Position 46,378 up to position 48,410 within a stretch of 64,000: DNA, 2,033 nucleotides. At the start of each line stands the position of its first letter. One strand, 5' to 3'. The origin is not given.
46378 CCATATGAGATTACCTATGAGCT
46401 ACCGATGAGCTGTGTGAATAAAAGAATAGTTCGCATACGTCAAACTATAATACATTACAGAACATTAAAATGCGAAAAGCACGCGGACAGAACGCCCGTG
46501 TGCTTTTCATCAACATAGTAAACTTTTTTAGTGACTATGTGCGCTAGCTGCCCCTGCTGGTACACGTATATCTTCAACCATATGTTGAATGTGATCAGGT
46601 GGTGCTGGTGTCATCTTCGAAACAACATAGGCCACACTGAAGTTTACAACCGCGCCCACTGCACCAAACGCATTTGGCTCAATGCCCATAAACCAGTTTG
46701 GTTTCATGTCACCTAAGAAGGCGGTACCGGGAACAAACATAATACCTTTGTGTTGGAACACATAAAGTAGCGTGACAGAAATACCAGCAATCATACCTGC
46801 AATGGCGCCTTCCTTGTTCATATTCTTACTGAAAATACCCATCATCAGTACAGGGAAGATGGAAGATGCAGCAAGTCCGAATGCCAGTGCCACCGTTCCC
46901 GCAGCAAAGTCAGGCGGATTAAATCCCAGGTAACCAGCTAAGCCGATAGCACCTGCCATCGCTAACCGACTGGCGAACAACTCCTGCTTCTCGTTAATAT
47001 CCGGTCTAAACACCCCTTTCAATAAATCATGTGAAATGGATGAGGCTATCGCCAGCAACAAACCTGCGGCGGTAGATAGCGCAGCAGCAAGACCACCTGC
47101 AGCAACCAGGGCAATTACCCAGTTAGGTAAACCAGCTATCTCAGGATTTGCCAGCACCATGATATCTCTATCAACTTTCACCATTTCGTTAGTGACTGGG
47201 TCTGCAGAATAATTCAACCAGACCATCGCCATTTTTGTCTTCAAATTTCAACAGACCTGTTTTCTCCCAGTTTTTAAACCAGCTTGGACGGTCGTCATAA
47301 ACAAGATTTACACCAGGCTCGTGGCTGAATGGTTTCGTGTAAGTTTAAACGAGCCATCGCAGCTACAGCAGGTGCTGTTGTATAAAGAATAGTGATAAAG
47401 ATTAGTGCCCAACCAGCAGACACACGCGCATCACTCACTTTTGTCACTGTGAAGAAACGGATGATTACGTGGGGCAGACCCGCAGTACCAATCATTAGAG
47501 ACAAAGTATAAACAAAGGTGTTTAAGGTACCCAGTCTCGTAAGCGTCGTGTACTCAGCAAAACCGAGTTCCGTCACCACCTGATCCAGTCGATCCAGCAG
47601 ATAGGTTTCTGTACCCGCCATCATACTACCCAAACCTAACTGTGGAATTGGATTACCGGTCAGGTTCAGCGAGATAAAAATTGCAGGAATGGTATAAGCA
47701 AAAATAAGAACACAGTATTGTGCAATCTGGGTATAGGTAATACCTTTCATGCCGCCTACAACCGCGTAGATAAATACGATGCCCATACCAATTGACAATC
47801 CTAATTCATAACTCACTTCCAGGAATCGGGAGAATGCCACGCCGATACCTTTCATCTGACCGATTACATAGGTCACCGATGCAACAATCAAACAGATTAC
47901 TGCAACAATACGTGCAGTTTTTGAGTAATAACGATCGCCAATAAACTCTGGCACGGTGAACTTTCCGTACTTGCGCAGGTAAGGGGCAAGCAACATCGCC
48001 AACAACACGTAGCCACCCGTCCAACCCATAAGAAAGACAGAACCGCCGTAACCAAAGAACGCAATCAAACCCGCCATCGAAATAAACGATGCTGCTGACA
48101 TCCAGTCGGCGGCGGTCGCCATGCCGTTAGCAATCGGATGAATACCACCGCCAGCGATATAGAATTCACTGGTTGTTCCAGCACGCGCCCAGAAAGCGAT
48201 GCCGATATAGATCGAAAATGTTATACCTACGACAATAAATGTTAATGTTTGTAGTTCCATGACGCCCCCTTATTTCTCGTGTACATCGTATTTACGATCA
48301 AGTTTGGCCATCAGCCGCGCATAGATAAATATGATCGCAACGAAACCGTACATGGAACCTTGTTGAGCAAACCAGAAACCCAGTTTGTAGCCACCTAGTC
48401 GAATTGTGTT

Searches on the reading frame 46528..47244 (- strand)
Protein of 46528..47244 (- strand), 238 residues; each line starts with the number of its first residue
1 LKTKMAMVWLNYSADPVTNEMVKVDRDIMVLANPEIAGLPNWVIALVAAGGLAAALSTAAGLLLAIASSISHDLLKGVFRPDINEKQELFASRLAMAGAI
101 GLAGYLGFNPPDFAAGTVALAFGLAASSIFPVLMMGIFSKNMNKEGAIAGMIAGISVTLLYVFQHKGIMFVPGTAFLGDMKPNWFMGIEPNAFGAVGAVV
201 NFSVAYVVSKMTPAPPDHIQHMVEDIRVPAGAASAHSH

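Call 88: search_protein_families(library=ncbifam, proteins=[window:46528-47244:-], max_evalue=0.00001)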
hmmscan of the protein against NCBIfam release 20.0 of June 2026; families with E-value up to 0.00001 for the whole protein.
window:46528-47244:- (238 aa): 9 families
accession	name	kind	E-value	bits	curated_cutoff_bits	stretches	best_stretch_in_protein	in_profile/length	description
TIGR03648.1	Na_symport_lg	subfamily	1.4e-83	281.3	320.75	1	19-229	339-547/547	VC_2705 family sodium/solute symporter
TIGR00813.1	sss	superfamily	4.2e-26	92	184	1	4-154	261-411/411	sodium/solute symporter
NF006903.2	PRK09395.1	subfamily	2e-16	59.5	750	1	41-227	356-539/552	cation/acetate symporter ActP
NF058657.1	MncbAcdTpMctC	equivalog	5.2e-16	58.2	670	1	35-212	326-499/527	monocarboxylic acid transporter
NF009135.0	PRK12488.1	subfamily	1.3e-15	57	850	1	41-168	353-482/549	cation/acetate symporter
TIGR02121.1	Na_Pro_sym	equivalog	3.8e-14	52.3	515.5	1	41-224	317-481/488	sodium/proline symporter PutP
TIGR02119.1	panF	equivalog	8.3e-12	44.9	328.05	1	17-163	296-440/471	sodium/pantothenate symporter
TIGR02711.1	symport_actP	equivalog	3.7e-11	42.5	1099.25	1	41-163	353-477/549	cation/acetate symporter ActP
NF011948.0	PRK15419.1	equivalog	2.4e-10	39.9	955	1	40-160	323-443/502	sodium/proline symporter PutP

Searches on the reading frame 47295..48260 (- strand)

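Call 88: search_protein_families(library=ncbifam, proteins=[window:47295-48260:-], max_evalue=0.00001)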
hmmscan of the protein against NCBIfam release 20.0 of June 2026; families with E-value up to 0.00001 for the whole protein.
window:47295-48260:- (321 aa): 10 families
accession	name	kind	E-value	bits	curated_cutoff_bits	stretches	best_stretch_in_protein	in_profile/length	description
TIGR03648.1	Na_symport_lg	subfamily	8.2e-149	496.5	320.75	1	8-312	2-305/547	VC_2705 family sodium/solute symporter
NF058657.1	MncbAcdTpMctC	equivalog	9.7e-43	146.4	670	1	9-295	10-292/527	monocarboxylic acid transporter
NF006903.2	PRK09395.1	subfamily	2.3e-38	131.9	750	1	8-295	40-313/552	cation/acetate symporter ActP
NF009135.0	PRK12488.1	subfamily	3.9e-34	118.1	850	1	4-294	33-309/549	cation/acetate symporter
TIGR02711.1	symport_actP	equivalog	4.4e-31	108.2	1099.25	2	3-196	32-225/549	cation/acetate symporter ActP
TIGR00813.1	sss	superfamily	1.2e-20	74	184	1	33-300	1-261/411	sodium/solute symporter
TIGR02121.1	Na_Pro_sym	equivalog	4.3e-15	55.4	515.5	1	5-296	3-283/488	sodium/proline symporter PutP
NF011948.0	PRK15419.1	equivalog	1.3e-07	30.8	955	1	7-199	10-208/502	sodium/proline symporter PutP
TIGR02119.1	panF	equivalog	1.4e-07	30.9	328.05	1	9-205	11-209/471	sodium/pantothenate symporter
NF007790.0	PRK10484.1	equivalog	4.1e-06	25.9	401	1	7-223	8-222/527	solute:sodium symporter family transporter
